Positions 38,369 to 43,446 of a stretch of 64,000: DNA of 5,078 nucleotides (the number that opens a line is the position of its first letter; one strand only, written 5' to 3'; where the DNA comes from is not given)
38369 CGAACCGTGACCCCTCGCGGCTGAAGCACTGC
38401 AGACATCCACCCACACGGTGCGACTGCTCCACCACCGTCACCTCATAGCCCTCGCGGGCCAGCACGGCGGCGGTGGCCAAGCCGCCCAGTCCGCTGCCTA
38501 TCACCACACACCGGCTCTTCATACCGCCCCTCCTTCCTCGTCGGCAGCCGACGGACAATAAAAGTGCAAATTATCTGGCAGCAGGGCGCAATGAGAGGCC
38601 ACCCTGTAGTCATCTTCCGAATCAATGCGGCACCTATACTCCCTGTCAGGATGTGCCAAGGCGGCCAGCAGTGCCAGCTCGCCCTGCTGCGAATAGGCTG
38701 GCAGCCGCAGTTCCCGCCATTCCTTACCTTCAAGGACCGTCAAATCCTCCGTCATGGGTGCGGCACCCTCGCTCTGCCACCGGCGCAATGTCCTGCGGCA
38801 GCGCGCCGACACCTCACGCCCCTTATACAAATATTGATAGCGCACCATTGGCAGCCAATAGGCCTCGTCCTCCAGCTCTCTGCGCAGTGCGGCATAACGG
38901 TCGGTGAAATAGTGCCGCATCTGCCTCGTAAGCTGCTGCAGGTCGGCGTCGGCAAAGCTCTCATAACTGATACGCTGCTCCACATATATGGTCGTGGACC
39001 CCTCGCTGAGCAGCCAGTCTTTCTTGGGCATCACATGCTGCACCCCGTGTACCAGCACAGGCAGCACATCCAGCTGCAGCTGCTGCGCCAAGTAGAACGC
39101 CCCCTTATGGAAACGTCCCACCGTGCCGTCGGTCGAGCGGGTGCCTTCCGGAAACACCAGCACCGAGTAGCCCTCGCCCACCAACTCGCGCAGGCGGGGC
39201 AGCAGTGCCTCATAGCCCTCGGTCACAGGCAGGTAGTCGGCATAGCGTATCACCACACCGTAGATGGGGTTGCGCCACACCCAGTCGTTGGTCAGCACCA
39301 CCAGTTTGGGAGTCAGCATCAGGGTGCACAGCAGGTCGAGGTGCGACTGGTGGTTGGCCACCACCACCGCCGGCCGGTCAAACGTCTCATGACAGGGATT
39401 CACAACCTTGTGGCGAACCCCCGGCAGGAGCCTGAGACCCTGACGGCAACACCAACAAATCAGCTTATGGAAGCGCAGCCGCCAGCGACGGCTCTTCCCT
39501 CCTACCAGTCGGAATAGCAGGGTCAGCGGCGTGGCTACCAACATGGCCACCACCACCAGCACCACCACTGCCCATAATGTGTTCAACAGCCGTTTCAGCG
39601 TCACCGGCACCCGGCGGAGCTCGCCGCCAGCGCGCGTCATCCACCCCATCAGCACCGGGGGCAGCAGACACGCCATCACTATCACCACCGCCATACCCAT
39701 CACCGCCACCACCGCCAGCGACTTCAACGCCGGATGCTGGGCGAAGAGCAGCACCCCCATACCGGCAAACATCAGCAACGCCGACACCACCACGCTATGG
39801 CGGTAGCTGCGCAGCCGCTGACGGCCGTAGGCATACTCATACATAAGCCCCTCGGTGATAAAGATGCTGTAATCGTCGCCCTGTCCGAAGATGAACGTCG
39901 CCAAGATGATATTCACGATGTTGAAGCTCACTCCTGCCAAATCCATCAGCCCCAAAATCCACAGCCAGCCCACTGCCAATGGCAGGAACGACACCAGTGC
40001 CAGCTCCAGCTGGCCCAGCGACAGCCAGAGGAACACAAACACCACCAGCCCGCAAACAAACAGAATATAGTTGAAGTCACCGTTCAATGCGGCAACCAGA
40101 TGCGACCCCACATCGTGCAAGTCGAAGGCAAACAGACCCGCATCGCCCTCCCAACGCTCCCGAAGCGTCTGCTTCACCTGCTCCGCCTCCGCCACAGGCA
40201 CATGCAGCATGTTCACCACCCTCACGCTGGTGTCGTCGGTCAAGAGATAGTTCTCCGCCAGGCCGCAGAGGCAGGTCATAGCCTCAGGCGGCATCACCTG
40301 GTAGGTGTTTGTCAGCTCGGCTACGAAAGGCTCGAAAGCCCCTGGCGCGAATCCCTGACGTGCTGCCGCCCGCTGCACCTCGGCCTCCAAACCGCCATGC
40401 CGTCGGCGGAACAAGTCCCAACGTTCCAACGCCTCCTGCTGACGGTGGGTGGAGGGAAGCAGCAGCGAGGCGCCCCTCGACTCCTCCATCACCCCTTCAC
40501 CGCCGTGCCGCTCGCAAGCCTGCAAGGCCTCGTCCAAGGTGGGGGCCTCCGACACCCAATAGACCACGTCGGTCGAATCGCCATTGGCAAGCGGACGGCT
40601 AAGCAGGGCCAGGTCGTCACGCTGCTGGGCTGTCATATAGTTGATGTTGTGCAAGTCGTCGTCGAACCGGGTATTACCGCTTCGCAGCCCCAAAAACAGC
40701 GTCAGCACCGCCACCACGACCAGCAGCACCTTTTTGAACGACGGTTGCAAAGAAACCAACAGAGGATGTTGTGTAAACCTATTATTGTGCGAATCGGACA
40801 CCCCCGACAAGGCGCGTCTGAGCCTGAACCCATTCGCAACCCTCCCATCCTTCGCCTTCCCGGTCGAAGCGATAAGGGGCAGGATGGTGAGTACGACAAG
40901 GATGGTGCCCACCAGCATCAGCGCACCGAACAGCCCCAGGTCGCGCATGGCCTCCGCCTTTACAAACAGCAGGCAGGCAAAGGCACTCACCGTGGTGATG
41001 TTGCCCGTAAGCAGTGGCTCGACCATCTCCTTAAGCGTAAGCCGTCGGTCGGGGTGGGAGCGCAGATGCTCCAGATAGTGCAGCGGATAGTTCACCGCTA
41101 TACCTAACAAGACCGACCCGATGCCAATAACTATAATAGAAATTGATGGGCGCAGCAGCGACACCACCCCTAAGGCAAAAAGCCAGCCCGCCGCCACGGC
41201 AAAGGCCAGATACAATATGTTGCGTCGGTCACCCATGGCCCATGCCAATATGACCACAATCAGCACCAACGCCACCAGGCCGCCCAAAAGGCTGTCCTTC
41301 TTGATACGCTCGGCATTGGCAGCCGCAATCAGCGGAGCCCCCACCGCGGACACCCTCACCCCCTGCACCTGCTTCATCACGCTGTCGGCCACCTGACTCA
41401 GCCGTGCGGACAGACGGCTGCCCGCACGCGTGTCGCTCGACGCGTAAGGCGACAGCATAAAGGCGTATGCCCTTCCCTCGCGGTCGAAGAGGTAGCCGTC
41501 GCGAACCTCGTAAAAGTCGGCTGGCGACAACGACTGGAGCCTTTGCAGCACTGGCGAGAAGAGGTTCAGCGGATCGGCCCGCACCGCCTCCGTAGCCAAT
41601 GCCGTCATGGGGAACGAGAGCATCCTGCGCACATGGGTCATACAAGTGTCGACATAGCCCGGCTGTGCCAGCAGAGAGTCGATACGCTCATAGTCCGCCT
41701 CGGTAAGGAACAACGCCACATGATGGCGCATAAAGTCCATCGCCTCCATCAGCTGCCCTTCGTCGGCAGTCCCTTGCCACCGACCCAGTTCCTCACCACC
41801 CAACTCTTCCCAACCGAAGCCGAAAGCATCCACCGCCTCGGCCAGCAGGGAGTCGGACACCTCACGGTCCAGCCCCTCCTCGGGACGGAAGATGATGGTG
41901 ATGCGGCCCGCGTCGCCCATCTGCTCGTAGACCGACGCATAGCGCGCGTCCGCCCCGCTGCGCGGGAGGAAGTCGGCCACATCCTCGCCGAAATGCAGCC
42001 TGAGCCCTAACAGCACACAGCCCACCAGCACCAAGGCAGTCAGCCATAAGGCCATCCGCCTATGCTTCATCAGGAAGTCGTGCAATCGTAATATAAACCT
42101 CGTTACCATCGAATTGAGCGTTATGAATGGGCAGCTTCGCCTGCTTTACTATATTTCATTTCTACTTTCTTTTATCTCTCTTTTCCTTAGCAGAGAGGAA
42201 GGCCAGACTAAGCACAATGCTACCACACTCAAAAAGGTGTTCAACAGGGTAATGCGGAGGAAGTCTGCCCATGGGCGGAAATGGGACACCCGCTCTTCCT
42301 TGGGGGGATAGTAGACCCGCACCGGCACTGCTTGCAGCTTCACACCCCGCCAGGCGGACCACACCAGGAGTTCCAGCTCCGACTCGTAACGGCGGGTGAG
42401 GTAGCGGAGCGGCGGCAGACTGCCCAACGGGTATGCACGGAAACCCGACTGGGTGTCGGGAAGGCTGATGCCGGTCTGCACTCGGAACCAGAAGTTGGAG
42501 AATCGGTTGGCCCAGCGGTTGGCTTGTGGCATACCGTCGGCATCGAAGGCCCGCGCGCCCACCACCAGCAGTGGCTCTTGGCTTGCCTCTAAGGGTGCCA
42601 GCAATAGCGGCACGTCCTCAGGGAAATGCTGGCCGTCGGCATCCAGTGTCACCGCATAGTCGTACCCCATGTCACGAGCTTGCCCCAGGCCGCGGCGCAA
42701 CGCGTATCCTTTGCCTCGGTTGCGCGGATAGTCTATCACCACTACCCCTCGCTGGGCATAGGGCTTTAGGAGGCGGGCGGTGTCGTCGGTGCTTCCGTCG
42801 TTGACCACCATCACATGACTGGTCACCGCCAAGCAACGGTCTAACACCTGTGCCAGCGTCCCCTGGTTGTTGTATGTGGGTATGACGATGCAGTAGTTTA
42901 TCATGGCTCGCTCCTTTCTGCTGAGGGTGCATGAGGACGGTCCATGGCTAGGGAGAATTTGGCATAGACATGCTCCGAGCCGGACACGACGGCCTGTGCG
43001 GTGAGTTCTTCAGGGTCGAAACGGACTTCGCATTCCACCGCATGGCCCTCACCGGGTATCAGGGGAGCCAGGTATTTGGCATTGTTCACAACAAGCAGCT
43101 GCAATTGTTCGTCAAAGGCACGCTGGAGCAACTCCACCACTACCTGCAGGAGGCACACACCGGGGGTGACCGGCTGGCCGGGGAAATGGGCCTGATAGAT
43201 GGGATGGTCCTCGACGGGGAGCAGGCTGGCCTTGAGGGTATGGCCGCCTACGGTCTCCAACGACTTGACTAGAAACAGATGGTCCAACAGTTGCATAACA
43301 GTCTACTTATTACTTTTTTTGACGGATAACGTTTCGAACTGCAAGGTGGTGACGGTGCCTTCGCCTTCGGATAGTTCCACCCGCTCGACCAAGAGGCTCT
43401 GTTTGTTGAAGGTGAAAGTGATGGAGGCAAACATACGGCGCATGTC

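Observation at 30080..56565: ~26-kb co-directional aryl-polyene/flexirubin-type type II PKS locus without dialkylresorcinol genes and with non-canonical additions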

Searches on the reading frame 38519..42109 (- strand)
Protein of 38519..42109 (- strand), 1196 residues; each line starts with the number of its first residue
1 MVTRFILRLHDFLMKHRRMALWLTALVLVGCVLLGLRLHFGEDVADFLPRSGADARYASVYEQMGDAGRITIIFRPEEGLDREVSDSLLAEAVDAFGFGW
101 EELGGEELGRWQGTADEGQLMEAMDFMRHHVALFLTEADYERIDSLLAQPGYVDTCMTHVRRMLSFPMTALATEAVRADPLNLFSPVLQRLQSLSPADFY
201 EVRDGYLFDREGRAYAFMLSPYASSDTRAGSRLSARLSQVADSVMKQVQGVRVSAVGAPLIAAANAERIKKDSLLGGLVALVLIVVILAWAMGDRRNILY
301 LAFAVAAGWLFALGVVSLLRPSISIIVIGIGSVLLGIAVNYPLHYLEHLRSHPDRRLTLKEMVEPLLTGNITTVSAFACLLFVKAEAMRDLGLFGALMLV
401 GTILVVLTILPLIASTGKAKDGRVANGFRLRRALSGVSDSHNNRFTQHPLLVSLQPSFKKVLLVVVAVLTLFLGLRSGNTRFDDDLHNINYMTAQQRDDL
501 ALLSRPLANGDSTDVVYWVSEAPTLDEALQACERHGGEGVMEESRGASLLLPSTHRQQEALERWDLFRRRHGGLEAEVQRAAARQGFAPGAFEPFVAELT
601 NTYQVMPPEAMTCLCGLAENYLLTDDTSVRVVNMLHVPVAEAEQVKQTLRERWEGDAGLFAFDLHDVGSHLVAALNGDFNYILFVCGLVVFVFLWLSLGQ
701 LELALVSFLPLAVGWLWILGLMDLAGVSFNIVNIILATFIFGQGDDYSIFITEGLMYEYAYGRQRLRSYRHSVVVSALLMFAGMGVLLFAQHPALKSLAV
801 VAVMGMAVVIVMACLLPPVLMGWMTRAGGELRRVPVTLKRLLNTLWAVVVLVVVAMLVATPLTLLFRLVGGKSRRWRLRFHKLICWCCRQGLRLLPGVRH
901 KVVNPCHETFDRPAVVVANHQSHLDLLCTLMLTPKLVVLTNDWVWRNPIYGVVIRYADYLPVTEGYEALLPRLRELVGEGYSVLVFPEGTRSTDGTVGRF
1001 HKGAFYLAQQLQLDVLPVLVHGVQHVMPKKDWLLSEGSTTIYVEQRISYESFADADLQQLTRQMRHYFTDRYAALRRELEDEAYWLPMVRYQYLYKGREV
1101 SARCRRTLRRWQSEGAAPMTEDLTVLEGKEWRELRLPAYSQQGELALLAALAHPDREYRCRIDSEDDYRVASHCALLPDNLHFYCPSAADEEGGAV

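Call 5: search_protein_families(library=pfam, proteins=[window:38519-42109:-], max_evalue=0.01)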
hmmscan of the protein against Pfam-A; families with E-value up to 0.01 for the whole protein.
window:38519-42109:- (1196 aa): 2 families
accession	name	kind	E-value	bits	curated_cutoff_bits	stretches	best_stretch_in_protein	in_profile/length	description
PF01553.26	Acyltransferase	-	2e-19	70.1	23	1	911-1020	13-131/132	Acyltransferase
PF03176.21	MMPL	-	7.6e-15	55.1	20.5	2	212-417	85-303/333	MMPL family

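Call 11: search_protein_families(library=ncbifam, proteins=[window:38519-42109:-], max_evalue=0.001)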
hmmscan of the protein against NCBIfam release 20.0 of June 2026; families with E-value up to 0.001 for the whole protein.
window:38519-42109:- (1196 aa): 10 families
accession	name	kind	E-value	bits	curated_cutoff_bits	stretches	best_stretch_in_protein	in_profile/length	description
TIGR03480.1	HpnN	hypoth_equivalog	9.5e-20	70.2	751.85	2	689-822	724-857/862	hopanoid biosynthesis associated RND transporter like protein HpnN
TIGR00921.1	2A067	subfamily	3e-18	65.2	351.9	2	671-820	575-731/733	hydrophobe/amphiphile efflux-3 (HAE3) family transporter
TIGR00530.1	AGP_acyltrn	subfamily_domain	5.7e-17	61.7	102.95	1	898-1020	2-129/130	1-acylglycerol-3-phosphate O-acyltransferase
TIGR00833.1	actII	subfamily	6.2e-10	38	874.7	2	680-860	176-368/910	MMPL family RND transporter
NF006386.0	PRK08633.1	equivalog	9.2e-09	33.6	1221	1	913-1023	442-554/1147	acyl-[ACP]--phospholipid O-acyltransferase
NF052552.1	LyOrLpactfOlsARHOCB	equivalog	3.3e-08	32.8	300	1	837-996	18-171/271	lyso-ornithine lipid O-acyltransferase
NF005291.0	PRK06814.1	equivalog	4e-08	31.6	1349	1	910-1025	452-568/1140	acyl-[ACP]--phospholipid O-acyltransferase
NF045600.2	BstA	equivalog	5.9e-08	31.1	1400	1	678-821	286-436/903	sterol transporter cytoplasmic membrane protein BstA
NF052374.1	HopndTporHpnN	equivalog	1.2e-07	30.3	1100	1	225-415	225-424/858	hopanoid transporter HpnN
NF005959.0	PRK08043.1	equivalog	8.4e-06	24.3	886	1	914-1024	30-141/719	bifunctional acyl-ACP--phospholipid O-acyltransferase/long-chain-fatty-acid--ACP ligase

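Call 20: find_homologous_proteins(query=window:38519-42109:-, max_evalue=1e-20)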
Query window:38519-42109:- (1196 aa): 1515 proteins with E <= 1e-20 among 8000 candidates; the best 120 are listed.
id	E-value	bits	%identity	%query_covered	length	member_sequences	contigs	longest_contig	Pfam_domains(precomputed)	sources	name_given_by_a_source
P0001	0.0e+0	2698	99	100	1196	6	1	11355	PF03176.22,PF01553.27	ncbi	-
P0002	0.0e+0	2402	89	100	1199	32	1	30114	PF03176.22,PF01553.27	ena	-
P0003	0.0e+0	2376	88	100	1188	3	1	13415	PF03176.22,PF01553.27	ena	-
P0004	0.0e+0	2325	86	100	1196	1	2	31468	PF03176.22,PF01553.27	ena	-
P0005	0.0e+0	1639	64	99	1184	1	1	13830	PF03176.22,PF01553.27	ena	-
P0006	0.0e+0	1404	56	100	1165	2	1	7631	PF03176.22,PF01553.27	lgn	-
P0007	0.0e+0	1384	54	98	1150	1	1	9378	PF03176.22,PF01553.27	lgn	-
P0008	0.0e+0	1376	54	99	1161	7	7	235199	PF03176.22,PF01553.27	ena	-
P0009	0.0e+0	1363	53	99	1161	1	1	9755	PF03176.22,PF01553.27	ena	-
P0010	0.0e+0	1363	54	99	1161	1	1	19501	PF03176.22,PF01553.27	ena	-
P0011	0.0e+0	1339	52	99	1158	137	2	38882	PF03176.22,PF01553.27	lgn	-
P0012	0.0e+0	1325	52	99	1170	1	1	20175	PF03176.22,PF01553.27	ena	-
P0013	0.0e+0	1318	53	99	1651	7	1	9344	PF03176.22,PF01266.31,PF01593.31,PF13450.13,PF01553.27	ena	-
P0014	0.0e+0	1314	51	99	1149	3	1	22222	PF03176.22,PF01553.27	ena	-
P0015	0.0e+0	1314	54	99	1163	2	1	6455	PF03176.22,PF01553.27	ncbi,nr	ncbi:MAG: 1-acyl-sn-glycerol-3-phosphate acyltransferase [Bacteroidales bacterium]|nr:1-acyl-sn-glyc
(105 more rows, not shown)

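Call 22: find_related_loci(query=A1, collection=genome_contigs, flank=10000)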
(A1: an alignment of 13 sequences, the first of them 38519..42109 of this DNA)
Query A1 (1196 aa) in genome_contigs; peptide patterns used: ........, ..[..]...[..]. (x = any residue, [..] = any of these).
600 stretches matched a pattern (row limit reached: there are more); 551 encode a relative of the query (tblastn E <= 1e-3); the best 80 are kept; 80 distinct loci.
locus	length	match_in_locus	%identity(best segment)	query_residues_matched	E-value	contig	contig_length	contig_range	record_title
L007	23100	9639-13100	54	2-1183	0e+0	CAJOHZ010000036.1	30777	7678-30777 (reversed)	uncultured Bacteroidales bacterium isolate Red_deer_4_mag_203 genome assembly, contig: scaffold_4124, whole genome shotg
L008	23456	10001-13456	52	1-1183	0e+0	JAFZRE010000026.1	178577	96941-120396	MAG: Bacteroidales bacterium isolate RGIG8023 Water_buffalos_Rumen-1__c576807, whole genome shotgun sequence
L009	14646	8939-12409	53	2-1190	0e+0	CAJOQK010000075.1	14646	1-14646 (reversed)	uncultured Bacteroidales bacterium isolate Rumen_Coassembly_mag_741 genome assembly, contig: k87_14023680, whole genome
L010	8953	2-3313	53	49-1183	0e+0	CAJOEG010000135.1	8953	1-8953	uncultured Bacteroidales bacterium isolate Red_deer_1_mag_48 genome assembly, contig: scaffold_33940, whole genome shotg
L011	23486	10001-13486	52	2-1190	0e+0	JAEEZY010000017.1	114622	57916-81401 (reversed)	MAG: Bacteroidales bacterium isolate Tb.RUG.96 k141_4934193_flag=0_multi=44.3465_len=114622, whole genome shotgun sequen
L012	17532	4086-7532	51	2-1190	0e+0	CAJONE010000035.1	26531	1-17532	uncultured Bacteroidales bacterium isolate Reindeer_2_mag_91 genome assembly, contig: scaffold_3065, whole genome shotgu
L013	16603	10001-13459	49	2-1181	0e+0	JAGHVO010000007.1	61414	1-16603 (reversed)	MAG: Candidatus Colimorpha pelethequi isolate E5_MB2_81 c_000001700043, whole genome shotgun sequence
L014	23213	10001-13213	53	4-1098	0e+0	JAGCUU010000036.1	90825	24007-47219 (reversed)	MAG: Bacteroidales bacterium isolate RGIG10142 Yak_Rumen-4__c2005971, whole genome shotgun sequence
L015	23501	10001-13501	48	2-1183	0e+0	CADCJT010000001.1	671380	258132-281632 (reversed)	MAG: uncultured Bacteroidia bacterium isolate RUG14714 genome assembly, contig: RUG14714_asm_1, whole genome shotgun seq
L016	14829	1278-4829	47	1-1183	0e+0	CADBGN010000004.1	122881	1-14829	MAG: uncultured Bacteroidia bacterium isolate RUG13948 genome assembly, contig: RUG13948_asm_4, whole genome shotgun seq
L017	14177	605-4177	47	1-1183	0e+0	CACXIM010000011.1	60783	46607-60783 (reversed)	MAG: uncultured Bacteroidia bacterium isolate RUG11296 genome assembly, contig: RUG11296_asm_11, whole genome shotgun se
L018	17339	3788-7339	47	2-1183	0e+0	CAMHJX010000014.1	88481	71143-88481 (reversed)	MAG: uncultured Bacteroidales bacterium isolate SRR11784281_bin.64_metaWRAP_v1.3_MAG genome assembly, contig: ERZ1220335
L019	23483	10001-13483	46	2-1183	0e+0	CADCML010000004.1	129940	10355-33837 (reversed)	MAG: uncultured Bacteroidia bacterium isolate RUG14786 genome assembly, contig: RUG14786_asm_4, whole genome shotgun seq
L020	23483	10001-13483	46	2-1183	0e+0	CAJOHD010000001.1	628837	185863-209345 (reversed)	uncultured Bacteroidales bacterium isolate Red_deer_4_mag_10 genome assembly, contig: scaffold_3, whole genome shotgun s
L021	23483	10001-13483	47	2-1183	0e+0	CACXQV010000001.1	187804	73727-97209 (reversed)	MAG: uncultured Bacteroidia bacterium isolate RUG11511 genome assembly, contig: RUG11511_asm_1, whole genome shotgun seq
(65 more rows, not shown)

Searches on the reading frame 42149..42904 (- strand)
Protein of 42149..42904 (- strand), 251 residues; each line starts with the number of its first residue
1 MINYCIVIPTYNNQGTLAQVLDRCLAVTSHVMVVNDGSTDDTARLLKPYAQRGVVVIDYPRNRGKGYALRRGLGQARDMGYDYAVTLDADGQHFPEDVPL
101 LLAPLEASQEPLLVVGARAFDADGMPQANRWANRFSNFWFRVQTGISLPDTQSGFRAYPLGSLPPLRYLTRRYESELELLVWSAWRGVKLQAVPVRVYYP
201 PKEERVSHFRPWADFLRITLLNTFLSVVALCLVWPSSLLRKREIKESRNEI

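Call 5: search_protein_families(library=pfam, proteins=[window:42149-42904:-], max_evalue=0.01)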
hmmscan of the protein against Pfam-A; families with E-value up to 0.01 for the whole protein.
window:42149-42904:- (251 aa): 3 families
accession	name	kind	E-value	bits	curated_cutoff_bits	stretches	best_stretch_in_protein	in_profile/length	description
PF00535.33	Glycos_transf_2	-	7e-24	85.1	23.3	1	5-157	1-158/168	Glycosyl transferase family 2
PF13704.12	Glyco_tranf_2_4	-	0.00021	22.1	27.5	1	12-90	2-81/98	Glycosyl transferase family 2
PF13641.12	Glyco_tranf_2_3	-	0.003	18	27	1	5-90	4-96/230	Glycosyltransferase like family 2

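Call 11: search_protein_families(library=ncbifam, proteins=[window:42149-42904:-], max_evalue=0.001)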
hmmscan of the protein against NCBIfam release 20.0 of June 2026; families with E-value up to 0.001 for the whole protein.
window:42149-42904:- (251 aa): 15 families
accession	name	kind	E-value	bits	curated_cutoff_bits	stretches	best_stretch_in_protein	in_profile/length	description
TIGR04182.1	glyco_TIGR04182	equivalog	6.5e-25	88.1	325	1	4-219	2-211/293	S-layer glycoprotein N-glycosyltransferase AglJ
NF058614.1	PPMAGASynPpgS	equivalog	6.8e-20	71.5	370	1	6-158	4-157/226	polyprenyl-phospho-N-acetylgalactosaminyl synthase PpgS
NF007986.1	PRK10714.1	equivalog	2e-13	50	529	1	5-158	9-164/316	undecaprenyl-phosphate 4-deoxy-4-formamido-L-arabinose transferase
NF041391.1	DPhHxTase_Halo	equivalog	1.4e-12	47.1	375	1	10-196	3-182/213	dolichyl-phosphate hexose transferase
TIGR03937.1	PgaC_IcaA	equivalog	3.2e-11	42.8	422.3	1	5-91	48-136/407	poly-beta-1,6-N-acetyl-D-glucosamine synthase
NF041875.1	EPS_EpsD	equivalog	1.3e-07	31.3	370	1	6-132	3-132/325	exopolysaccharide biosynthesis glycosyltransferase EpsD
NF047588.1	GlcsyltransPgfSStrep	equivalog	1.9e-07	30.6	500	1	15-158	21-159/308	glycosyltransferase PgfS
TIGR04283.1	glyco_like_mftF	equivalog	1e-06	28.5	182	1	5-76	2-71/221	TIGR04283 family arsenosugar biosynthesis glycosyltransferase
NF007482.0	PRK10073.1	equivalog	1.6e-06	27.4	423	1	5-97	9-102/334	glycosyltransferase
NF010496.0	PRK13915.1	equivalog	3.1e-06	26.5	262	1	5-114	34-151/307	glucosyl-3-phosphoglycerate synthase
TIGR03965.1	mycofact_glyco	equivalog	4.6e-06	25.8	280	1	5-77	77-154/467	mycofactocin biosynthesis glycosyltransferase MftF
NF038302.1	EPS_HpsE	equivalog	7.4e-06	25.1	300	1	2-76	1-85/307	hormogonium polysaccharide biosynthesis glycosyltransferase HpsE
TIGR03469.1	HpnB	hypoth_equivalog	0.00015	21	379.25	1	6-109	48-164/386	hopene-associated glycosyltransferase HpnB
NF041865.1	EpsU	equivalog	0.00023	20.3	700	1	4-95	41-137/394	exopolysaccharide biosynthesis GT2 family glycosyltransferase EpsU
NF047683.1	TeichurnBiosyTuaG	equivalog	0.00074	19.2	400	1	5-98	9-104/252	teichuronic acid biosynthesis protein TuaG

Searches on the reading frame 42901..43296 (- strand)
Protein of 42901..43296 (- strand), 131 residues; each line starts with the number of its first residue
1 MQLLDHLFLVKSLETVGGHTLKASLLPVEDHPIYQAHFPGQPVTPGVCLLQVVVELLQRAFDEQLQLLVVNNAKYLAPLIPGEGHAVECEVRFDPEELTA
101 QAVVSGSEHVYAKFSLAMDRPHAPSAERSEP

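Call 5: search_protein_families(library=pfam, proteins=[window:42901-43296:-], max_evalue=0.01)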
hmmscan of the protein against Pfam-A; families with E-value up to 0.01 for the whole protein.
window:42901-43296:- (131 aa): 2 families
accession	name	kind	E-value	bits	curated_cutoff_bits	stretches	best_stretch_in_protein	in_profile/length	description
PF21089.3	PKS_DH_N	-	5.2e-06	26.8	27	1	22-99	18-93/103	Polyketide synthase dehydratase domain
PF07977.19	FabA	-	8.8e-06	25.8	23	1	2-72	7-78/138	FabA-like domain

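Call 11: search_protein_families(library=ncbifam, proteins=[window:42901-43296:-], max_evalue=0.001)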
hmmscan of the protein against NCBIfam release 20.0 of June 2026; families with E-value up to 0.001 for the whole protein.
window:42901-43296:- (131 aa): 3 families
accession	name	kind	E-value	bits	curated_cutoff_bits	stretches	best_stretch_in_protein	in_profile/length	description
NF000582.1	PRK00006.1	equivalog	7e-06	26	113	1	30-113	39-132/137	3-hydroxyacyl-ACP dehydratase FabZ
TIGR01750.1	fabZ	equivalog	7.2e-06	25.9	155.15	1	31-114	41-137/141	3-hydroxyacyl-ACP dehydratase FabZ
NF009667.0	PRK13188.1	equivalog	0.0006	18.6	465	1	31-91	360-428/464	bifunctional UDP-3-O-[3-hydroxymyristoyl] N-acetylglucosamine deacetylase/3-hydroxyacyl-ACP dehydratase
